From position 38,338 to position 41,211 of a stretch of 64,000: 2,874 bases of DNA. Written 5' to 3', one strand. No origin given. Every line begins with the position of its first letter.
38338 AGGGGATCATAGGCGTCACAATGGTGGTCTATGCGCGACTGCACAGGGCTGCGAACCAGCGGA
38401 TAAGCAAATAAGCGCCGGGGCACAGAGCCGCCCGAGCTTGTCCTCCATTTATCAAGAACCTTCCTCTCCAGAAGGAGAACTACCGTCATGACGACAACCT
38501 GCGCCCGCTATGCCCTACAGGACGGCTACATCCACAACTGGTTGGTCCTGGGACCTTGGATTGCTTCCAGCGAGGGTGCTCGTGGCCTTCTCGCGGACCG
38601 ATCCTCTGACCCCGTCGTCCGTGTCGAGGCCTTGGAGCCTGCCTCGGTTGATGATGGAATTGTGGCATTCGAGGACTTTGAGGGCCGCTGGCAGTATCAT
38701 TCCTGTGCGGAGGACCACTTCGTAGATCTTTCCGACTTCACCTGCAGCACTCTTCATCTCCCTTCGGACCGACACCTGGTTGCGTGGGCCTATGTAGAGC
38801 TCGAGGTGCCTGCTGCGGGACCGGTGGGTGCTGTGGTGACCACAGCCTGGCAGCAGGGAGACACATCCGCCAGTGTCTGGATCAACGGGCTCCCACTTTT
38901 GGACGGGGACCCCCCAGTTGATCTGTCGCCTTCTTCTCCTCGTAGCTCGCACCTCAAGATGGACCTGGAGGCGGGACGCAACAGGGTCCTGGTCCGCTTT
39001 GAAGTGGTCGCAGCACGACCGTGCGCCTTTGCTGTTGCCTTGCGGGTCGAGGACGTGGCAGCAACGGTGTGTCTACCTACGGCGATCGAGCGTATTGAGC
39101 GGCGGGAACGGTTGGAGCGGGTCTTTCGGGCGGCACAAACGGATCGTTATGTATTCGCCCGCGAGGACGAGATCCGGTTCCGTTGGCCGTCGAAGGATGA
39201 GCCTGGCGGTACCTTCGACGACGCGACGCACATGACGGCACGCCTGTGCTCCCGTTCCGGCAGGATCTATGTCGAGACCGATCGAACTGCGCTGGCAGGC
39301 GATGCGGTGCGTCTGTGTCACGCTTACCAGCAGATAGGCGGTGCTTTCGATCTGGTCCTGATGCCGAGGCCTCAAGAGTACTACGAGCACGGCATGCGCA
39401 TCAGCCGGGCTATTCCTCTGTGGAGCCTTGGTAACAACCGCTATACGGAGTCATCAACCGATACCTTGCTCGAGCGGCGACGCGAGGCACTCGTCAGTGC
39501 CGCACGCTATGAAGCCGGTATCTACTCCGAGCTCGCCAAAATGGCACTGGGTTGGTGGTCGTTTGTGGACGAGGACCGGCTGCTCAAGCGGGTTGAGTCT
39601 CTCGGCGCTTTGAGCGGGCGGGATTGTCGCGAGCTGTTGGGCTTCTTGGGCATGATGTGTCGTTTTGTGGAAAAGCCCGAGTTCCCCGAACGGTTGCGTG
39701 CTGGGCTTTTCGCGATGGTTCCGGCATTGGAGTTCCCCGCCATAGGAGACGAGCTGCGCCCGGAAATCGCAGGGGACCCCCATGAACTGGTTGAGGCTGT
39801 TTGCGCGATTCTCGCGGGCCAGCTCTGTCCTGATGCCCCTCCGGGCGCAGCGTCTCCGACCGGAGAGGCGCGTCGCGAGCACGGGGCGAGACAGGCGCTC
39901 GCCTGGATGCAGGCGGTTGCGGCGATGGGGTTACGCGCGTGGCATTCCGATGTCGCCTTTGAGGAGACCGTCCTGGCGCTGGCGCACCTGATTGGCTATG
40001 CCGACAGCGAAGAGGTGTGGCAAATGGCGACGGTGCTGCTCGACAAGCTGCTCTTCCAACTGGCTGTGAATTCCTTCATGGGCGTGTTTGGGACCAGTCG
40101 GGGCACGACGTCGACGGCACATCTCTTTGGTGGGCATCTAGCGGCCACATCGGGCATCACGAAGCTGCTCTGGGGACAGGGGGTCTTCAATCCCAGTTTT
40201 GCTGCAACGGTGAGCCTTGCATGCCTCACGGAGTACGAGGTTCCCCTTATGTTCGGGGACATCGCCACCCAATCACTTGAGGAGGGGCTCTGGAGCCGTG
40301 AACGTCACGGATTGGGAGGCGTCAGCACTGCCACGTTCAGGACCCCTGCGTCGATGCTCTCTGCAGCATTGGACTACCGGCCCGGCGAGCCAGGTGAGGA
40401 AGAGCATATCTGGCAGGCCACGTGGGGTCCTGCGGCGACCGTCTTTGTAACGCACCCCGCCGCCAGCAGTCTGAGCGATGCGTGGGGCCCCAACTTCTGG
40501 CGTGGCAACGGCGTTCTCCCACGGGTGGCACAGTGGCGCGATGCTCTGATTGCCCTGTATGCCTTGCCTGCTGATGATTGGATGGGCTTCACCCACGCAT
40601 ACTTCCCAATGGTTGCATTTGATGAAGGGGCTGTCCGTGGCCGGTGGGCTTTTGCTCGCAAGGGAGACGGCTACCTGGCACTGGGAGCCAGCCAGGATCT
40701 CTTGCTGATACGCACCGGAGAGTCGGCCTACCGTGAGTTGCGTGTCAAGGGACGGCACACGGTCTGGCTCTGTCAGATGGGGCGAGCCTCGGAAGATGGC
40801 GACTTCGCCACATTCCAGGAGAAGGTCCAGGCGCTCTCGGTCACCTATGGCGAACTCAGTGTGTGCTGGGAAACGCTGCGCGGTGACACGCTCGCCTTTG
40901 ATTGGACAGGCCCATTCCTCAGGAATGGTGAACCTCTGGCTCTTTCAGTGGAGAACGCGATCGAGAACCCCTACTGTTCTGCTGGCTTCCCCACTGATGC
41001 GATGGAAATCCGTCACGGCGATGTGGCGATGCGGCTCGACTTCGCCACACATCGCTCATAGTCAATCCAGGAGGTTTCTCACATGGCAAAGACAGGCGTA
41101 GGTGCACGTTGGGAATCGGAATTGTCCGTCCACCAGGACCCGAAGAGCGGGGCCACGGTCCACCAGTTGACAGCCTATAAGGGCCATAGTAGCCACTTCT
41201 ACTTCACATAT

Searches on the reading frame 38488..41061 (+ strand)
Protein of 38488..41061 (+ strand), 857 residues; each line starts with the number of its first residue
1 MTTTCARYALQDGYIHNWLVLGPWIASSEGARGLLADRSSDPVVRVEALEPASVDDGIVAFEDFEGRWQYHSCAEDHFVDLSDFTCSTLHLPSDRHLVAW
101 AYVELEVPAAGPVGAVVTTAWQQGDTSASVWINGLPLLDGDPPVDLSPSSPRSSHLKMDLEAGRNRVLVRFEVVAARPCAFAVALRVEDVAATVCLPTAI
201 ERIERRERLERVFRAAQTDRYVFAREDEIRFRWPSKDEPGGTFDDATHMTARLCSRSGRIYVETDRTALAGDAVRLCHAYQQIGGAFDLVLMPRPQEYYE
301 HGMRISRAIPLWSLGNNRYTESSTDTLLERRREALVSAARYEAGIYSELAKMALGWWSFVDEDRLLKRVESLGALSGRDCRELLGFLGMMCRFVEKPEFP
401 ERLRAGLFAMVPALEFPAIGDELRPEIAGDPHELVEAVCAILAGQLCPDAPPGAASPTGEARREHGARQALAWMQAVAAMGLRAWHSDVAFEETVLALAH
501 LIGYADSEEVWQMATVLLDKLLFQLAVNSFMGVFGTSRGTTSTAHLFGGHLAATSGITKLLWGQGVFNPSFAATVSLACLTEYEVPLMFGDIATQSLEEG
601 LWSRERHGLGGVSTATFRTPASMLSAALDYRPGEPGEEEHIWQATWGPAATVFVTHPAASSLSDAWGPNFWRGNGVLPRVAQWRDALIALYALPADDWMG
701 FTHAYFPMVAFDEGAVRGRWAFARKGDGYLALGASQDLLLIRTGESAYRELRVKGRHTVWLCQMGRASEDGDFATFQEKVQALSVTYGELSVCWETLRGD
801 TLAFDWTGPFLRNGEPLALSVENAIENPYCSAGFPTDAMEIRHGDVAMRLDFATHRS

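Call 6: search_protein_families(library=pfam, proteins=[window:38488-41061:+], max_evalue=0.001)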
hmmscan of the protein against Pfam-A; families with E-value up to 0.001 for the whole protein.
window:38488-41061:+ (857 aa): 0 families

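Call 15: search_solved_structures(query=window:38488-41061:+, max_evalue=1)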
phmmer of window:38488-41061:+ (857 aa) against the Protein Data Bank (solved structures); distinct sequences matched with E-value up to 1: 0.

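Call 27: search_protein_families(library=ncbifam, proteins=[window:38488-41061:+], max_evalue=1)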
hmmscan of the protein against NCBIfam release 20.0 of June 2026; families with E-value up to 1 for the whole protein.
window:38488-41061:+ (857 aa): 0 families

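Call 28: find_homologous_proteins(query=window:38488-41061:+)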
Query window:38488-41061:+ (857 aa): 190 proteins with E <= 0.001 among 8000 candidates; the best 120 are listed.
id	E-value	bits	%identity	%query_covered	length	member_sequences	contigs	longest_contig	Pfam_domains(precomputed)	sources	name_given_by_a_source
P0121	0.0e+0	1911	97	100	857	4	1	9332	-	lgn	-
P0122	0.0e+0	1696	86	100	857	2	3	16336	-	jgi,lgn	-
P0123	0.0e+0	1596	81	100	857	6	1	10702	-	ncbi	-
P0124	0.0e+0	1108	59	99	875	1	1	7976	-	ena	-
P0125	9.0e-292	988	54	99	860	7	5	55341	-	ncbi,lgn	-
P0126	7.6e-229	780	47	99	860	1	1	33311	-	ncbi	ncbi:MAG: hypothetical protein ACP5HS_10065 [Anaerolineae bacterium]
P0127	1.4e-218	746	45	100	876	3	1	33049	-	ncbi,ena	-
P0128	5.3e-218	744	44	100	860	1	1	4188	-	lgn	-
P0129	4.9e-217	741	44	100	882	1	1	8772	-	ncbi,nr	ncbi:MAG: hypothetical protein JXA33_07910 [Anaerolineae bacterium]|nr:hypothetical protein [Anaerol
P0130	2.2e-216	739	46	99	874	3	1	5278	-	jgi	jgi:hypothetical protein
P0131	3.1e-216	738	45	99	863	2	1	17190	-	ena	-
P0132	1.2e-212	726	44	100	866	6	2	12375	-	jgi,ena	-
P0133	1.8e-209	716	41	99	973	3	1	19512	PF21300.3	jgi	jgi:hypothetical protein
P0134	3.8e-209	715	44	99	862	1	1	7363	-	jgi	-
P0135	5.9e-209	714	44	99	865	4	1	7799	-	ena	-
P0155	2.5e-198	679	43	99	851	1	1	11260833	-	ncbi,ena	-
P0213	8.6e-191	654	42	100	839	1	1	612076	-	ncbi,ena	-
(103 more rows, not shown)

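Call 43: predict_structure(alignment_id=A2)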
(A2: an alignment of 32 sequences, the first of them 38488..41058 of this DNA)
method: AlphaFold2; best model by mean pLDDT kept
length: 857 residues; sequences in the alignment: 32
mean_pLDDT: 84.4   pTM: 0.86
mean pLDDT of the five models: 84.4, 81.1, 80.6, 78.8, 69.1
residues with pLDDT >= 90: 421; 70-90: 312; 50-70: 82; < 50: 42
segments of 3 or more residues with pLDDT < 50: 87-92, 141-148, 420-427, 656-660, 664-673, 855-857
pLDDT, mean of each block of 10 residues (from residue 1): 82 89 75 62 86 87 87 77 61 71 95 86 70 82 48 83 94 73 85 92 91 85 86 80 83 87 93 90 85 93 88 80 83 91 88 95 90 69 94 95 93 72 52 90 89 66 91 90 81 94 95 96 93 74 70 87 83 93 90 86 85 90 93 78 89 60 45 68 96 77 85 92 96 94 78 89 95 97 95 97 96 95 93 92 94 62
secondary structure, 60 per line:
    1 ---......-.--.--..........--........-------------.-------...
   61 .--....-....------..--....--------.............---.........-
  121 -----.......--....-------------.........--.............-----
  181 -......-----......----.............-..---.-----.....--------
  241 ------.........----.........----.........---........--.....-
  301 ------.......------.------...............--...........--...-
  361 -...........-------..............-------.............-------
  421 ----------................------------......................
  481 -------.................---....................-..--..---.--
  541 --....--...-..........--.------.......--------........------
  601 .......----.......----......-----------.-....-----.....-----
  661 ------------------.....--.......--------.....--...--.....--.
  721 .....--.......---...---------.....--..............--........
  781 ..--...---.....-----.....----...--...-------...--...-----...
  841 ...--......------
elements in order (helices of 4 or more, strands of 3 or more residues): E4-9 E17-26 H29-36 E58-61 E64-67 E69-72 H83-86 E95-107 E111-119 E126-132 E135-138 E152-160 E163-175 E182-187 E193-198 H203-215 E228-232 E247-255 E260-268 E273-278 E285-292 H295-299 E307-313 H327-341 H344-354 H362-372 H380-393 H401-413 H431-446 H459-480 H488-504 H508-527 H543-546 H553-562 H572-578 H587-594 E601-607 E612-618 E623-628 E642-645 E651-655 E679-683 E686-692 E701-705 E713-717 E720-725 E728-734 E738-740 E750-754 E757-766 H767-770 H773-782 E785-787 E791-795 E801-805 E810-812 E815-817 E825-827 E830-832 E838-843 E846-851

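Call 46: fold_search(model_id=the predicted structure, library=pdb)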
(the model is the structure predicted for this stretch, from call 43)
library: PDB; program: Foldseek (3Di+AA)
matches with E <= 10: 984; with E <= 0.001: 66
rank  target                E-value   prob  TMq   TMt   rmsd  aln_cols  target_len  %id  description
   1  6hzn_A                1.0e-05  1.00  0.19  0.21  16.3       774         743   12  Crystal structure of human dermatan sulfate epimerase 1 (released 2020-01-22)
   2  6hpd                  1.4e-05  0.80  0.12  0.11  28.7      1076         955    7  The structure of a beta-glucuronidase from glycoside hydrolase family 2 (released 2019-07-24)
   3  7nit_F                3.0e-05  0.82  0.14  0.10  32.1      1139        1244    8  X-ray structure of a multidomain BbgIII from Bifidobacterium bifidum (released 2021-12-22)
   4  3a0o_B                3.3e-05  0.99  0.18  0.20  25.3       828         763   10  Crystal structure of alginate lyase from Agrobacterium tumefaciens C58 (released 2010-03-31)
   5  7rsk_A                3.4e-05  0.84  0.13  0.14  29.0       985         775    8  The crystal structure from microfluidic crystals of glycosyl hydrolase family 2 (GH2) member from Bacteroides cellulos (released 2021-08-25)
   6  4mmh                  5.6e-05  1.00  0.25  0.31  11.4       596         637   10  Crystal structure of heparan sulfate lyase HepC from Pedobacter heparinus (released 2014-01-29)
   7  7eip                  5.6e-05  0.97  0.20  0.18  23.8      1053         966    9  Crystal structure of ligand-free chondroitin ABC lyase I (released 2021-08-25)
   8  5z19_A                5.9e-05  1.00  0.11  0.15  15.8       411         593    9  The crystal structure of Ruminococcus gnavus beta-glucuronidase in complex with uronic isofagomine (released 2018-12-12)
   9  7pr6_AAA              6.1e-05  1.00  0.12  0.16  14.1       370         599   10  Crystal structure of E. coli beta-glucuronidase in complex with covalent inhibitor ME727 (released 2022-08-03)
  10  5z18_A                6.1e-05  1.00  0.12  0.17  15.7       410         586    9  The crystal structure of Ruminococcus gnavus beta-glucuronidase (released 2018-12-12)
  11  5z19_E                7.0e-05  1.00  0.12  0.17  15.6       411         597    9  The crystal structure of Ruminococcus gnavus beta-glucuronidase in complex with uronic isofagomine (released 2018-12-12)
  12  5z19_C                7.0e-05  1.00  0.12  0.17  15.6       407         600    9  The crystal structure of Ruminococcus gnavus beta-glucuronidase in complex with uronic isofagomine (released 2018-12-12)
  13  5z19_B                8.0e-05  1.00  0.12  0.16  15.7       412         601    9  The crystal structure of Ruminococcus gnavus beta-glucuronidase in complex with uronic isofagomine (released 2018-12-12)
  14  3a0o_A                8.0e-05  0.99  0.18  0.20  25.1       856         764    9  Crystal structure of alginate lyase from Agrobacterium tumefaciens C58 (released 2010-03-31)
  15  3bga_A                8.0e-05  0.63  0.12  0.11  33.4      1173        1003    8  Crystal structure of beta-galactosidase from Bacteroides thetaiotaomicron VPI-5482 (released 2007-12-11)
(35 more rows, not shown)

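Call 80: find_encoding_contigs(protein=P0155, flank=10000, max_places=1)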
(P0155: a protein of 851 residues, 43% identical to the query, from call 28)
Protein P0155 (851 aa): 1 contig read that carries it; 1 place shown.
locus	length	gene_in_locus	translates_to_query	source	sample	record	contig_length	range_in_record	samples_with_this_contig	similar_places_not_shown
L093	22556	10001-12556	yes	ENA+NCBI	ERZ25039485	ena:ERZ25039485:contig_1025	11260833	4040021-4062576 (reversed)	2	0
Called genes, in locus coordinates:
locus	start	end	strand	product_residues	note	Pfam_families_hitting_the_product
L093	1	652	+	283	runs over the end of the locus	PF19300:BPD_transp_1_N (faint), PF00528:BPD_transp_1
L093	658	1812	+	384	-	PF12911:OppC_N, PF00528:BPD_transp_1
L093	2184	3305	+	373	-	PF00005:ABC_tran, PF08352:oligo_HPY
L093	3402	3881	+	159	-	-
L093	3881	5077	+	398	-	PF04055:Radical_SAM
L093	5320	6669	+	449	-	PF02056:Glyco_hydro_4, PF11975:Glyco_hydro_4C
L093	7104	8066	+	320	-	PF14583:Pectate_lyase22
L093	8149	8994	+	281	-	PF14100:DUF6807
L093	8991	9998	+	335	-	PF01408:GFO_IDH_MocA, PF22725:GFO_IDH_MocA_C3, PF02894:GFO_IDH_MocA_C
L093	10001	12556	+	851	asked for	-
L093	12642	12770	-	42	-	PF01934:HepT-like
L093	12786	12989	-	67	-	PF01934:HepT-like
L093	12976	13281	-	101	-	PF01909:NTP_transf_2, PF18765:Polbeta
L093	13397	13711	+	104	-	PF02311:AraC_binding, PF07883:Cupin_2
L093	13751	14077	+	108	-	-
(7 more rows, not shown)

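Call 81: find_encoding_contigs(protein=P0213, flank=10000, max_places=1)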
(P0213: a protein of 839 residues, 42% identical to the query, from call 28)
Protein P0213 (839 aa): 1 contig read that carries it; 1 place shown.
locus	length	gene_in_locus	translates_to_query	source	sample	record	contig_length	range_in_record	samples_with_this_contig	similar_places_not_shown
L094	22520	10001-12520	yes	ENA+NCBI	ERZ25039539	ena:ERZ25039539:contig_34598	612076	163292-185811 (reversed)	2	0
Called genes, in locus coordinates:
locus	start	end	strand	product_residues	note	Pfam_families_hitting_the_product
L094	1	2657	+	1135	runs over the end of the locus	PF00082:Peptidase_S8, PF02225:PA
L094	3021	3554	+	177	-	PF02834:LigT_PEase (weak), PF13563:2_5_RNA_ligase2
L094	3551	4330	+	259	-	PF00583:Acetyltransf_1, PF13673:Acetyltransf_10 (weak), PF13508:Acetyltransf_7, PF08445:FR47 (weak)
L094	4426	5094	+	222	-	-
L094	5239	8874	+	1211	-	PF00532:Peripla_BP_1, PF13377:Peripla_BP_3, PF13407:Peripla_BP_4, PF00512:HisKA, PF02518:HATPase_c, PF00072:Response_reg, PF00165:HTH_AraC, PF12833:HTH_18, +1 more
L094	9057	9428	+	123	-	-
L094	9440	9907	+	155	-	-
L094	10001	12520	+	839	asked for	-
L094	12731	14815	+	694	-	PF00496:SBP_bac_5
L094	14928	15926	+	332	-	PF19300:BPD_transp_1_N, PF00528:BPD_transp_1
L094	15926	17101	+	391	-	PF12911:OppC_N, PF00528:BPD_transp_1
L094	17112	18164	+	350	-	PF00005:ABC_tran, PF08352:oligo_HPY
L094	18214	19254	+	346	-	PF00005:ABC_tran, PF08352:oligo_HPY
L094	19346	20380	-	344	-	PF01408:GFO_IDH_MocA (weak), PF02894:GFO_IDH_MocA_C (weak), PF22725:GFO_IDH_MocA_C3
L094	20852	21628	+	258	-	PF20787:SPP1_GP23-1 (faint), PF10925:DUF2680 (faint)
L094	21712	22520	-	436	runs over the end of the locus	PF14522:Cytochrome_C7 (faint), PF14537:Cytochrom_c3_2 (faint)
